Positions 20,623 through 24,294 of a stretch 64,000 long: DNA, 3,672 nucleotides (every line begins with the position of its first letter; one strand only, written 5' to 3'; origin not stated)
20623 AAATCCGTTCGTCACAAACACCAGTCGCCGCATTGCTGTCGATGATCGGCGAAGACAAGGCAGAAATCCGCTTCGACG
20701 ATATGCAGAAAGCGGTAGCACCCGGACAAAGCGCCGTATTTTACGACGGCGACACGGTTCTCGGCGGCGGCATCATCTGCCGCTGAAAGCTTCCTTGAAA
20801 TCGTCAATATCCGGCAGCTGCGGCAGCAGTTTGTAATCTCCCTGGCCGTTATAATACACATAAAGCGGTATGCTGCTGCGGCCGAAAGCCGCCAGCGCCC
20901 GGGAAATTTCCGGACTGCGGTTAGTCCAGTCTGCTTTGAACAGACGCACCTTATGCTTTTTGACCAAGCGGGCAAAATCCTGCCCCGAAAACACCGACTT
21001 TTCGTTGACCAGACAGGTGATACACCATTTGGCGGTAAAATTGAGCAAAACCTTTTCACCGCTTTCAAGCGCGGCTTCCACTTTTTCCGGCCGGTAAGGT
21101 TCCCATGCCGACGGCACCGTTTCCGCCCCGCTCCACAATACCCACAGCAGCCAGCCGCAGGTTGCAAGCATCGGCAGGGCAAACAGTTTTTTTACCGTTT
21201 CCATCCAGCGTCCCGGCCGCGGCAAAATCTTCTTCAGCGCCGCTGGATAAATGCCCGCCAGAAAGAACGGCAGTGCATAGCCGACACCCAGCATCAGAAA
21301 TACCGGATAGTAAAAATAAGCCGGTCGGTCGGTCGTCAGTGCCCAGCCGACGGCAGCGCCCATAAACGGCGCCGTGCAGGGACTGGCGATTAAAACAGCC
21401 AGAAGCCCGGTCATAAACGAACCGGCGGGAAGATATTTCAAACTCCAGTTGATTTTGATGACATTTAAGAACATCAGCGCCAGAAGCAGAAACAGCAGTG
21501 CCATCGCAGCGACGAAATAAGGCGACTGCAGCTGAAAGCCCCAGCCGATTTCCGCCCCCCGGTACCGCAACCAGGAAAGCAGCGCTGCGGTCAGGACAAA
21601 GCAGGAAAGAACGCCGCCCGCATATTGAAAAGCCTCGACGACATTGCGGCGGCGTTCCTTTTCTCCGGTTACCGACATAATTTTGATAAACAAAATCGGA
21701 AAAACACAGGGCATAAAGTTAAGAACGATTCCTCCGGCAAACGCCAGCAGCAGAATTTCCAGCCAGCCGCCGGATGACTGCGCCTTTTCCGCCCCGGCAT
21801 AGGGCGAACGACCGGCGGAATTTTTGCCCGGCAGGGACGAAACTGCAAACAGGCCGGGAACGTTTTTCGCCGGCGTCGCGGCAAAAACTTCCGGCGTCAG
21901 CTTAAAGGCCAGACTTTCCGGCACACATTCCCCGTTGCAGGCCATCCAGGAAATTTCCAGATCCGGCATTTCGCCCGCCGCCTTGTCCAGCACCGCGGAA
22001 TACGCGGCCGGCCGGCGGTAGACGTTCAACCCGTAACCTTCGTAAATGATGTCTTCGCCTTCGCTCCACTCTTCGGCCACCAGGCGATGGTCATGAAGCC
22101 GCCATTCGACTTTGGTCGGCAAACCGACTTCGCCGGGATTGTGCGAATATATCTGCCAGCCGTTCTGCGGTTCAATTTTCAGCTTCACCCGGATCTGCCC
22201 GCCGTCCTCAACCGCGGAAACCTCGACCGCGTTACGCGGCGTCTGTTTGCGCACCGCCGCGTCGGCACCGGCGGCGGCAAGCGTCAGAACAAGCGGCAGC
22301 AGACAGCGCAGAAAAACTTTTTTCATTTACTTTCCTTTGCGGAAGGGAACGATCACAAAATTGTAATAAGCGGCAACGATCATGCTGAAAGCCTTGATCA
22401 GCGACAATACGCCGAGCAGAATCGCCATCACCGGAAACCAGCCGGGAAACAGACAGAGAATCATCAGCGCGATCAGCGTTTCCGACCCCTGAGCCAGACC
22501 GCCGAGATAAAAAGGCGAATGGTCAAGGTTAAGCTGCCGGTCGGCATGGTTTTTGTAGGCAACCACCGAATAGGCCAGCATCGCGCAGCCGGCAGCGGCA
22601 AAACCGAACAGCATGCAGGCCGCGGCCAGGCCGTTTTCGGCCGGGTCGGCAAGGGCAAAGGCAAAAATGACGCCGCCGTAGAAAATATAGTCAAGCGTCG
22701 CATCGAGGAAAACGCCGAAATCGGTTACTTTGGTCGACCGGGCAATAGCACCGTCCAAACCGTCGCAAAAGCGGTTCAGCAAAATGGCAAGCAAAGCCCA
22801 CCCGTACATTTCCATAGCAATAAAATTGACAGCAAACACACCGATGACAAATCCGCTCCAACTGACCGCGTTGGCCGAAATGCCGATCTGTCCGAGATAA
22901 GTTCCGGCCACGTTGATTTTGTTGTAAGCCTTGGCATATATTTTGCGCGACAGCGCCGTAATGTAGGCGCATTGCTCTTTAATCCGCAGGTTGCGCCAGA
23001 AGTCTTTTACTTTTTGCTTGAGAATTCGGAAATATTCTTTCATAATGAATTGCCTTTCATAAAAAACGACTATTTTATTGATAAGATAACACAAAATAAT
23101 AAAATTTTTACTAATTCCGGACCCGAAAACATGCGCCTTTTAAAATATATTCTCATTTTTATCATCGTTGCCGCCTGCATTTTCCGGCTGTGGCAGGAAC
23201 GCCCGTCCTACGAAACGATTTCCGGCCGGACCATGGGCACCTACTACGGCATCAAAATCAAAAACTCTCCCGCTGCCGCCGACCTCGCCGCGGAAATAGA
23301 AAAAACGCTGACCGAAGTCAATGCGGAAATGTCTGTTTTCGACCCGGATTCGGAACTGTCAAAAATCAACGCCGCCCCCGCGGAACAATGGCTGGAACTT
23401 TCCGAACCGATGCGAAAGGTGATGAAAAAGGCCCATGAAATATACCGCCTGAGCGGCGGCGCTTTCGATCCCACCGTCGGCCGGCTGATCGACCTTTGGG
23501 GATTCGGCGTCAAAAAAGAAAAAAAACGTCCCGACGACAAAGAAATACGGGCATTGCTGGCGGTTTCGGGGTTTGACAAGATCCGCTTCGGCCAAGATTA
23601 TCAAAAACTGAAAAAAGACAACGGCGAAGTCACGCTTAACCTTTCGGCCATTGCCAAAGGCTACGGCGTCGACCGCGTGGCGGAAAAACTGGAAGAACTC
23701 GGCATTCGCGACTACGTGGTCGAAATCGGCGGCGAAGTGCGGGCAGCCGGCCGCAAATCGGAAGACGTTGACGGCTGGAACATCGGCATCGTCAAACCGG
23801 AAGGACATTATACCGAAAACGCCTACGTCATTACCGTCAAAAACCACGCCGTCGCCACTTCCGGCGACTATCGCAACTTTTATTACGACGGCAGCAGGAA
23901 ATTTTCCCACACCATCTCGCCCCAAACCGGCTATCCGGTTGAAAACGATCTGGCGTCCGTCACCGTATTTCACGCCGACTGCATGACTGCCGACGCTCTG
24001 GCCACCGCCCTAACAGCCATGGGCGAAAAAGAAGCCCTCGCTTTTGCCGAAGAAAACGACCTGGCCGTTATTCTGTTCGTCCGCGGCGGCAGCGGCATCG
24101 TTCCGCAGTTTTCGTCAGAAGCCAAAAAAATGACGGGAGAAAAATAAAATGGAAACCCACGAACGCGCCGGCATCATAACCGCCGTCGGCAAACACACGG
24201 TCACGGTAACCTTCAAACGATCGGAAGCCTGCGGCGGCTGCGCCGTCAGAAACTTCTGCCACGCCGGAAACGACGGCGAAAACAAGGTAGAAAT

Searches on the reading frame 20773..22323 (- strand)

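Call 45: search_protein_families(library=pfam, proteins=[window:20773-22323:-], max_evalue=0.001)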
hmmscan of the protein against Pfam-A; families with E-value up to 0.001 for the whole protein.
window:20773-22323:- (516 aa): 4 families
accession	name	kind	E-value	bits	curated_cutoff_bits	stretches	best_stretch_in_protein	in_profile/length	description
PF02683.22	DsbD_TM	-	8.4e-19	68.2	27.1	1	190-393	4-215/219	Cytochrome C biogenesis protein transmembrane domain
PF13899.12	Thioredoxin_7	-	1.4e-15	57.6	27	1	407-492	2-82/83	Thioredoxin-like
PF11412.14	DsbD_N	-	2.7e-09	37.5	25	1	28-137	6-111/119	Thiol:disulfide interchange protein DsbD, N-terminal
PF03190.21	Thioredox_DsbH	-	0.00031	21.2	27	1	403-474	18-87/163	Protein of unknown function, DUF255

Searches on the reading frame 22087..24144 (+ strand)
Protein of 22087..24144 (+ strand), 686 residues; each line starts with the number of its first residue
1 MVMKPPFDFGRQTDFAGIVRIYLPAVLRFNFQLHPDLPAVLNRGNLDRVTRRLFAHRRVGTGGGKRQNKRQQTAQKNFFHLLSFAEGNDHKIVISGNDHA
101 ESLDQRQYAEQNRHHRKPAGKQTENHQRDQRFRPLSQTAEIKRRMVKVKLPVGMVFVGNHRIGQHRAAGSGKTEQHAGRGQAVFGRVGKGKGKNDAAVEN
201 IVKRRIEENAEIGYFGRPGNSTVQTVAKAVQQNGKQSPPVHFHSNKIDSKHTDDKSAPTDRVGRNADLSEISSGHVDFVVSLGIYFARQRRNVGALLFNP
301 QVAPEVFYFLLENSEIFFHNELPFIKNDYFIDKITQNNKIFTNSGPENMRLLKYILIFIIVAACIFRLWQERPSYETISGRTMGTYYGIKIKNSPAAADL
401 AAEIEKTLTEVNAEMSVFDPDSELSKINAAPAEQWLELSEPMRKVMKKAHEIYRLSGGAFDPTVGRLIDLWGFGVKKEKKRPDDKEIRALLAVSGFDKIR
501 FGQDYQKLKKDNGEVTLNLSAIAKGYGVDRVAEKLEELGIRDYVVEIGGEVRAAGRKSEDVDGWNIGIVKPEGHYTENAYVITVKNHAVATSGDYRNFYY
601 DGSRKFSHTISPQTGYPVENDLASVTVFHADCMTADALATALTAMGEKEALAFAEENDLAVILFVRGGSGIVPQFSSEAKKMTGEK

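Call 45: search_protein_families(library=pfam, proteins=[window:22087-24144:+], max_evalue=0.001)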
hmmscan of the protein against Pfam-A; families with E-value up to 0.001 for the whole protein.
window:22087-24144:+ (686 aa): 1 family
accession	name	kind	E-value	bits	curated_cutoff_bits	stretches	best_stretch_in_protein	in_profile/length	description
PF02424.20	ApbE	-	5.7e-90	301.9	25.6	1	383-662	1-265/266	ApbE family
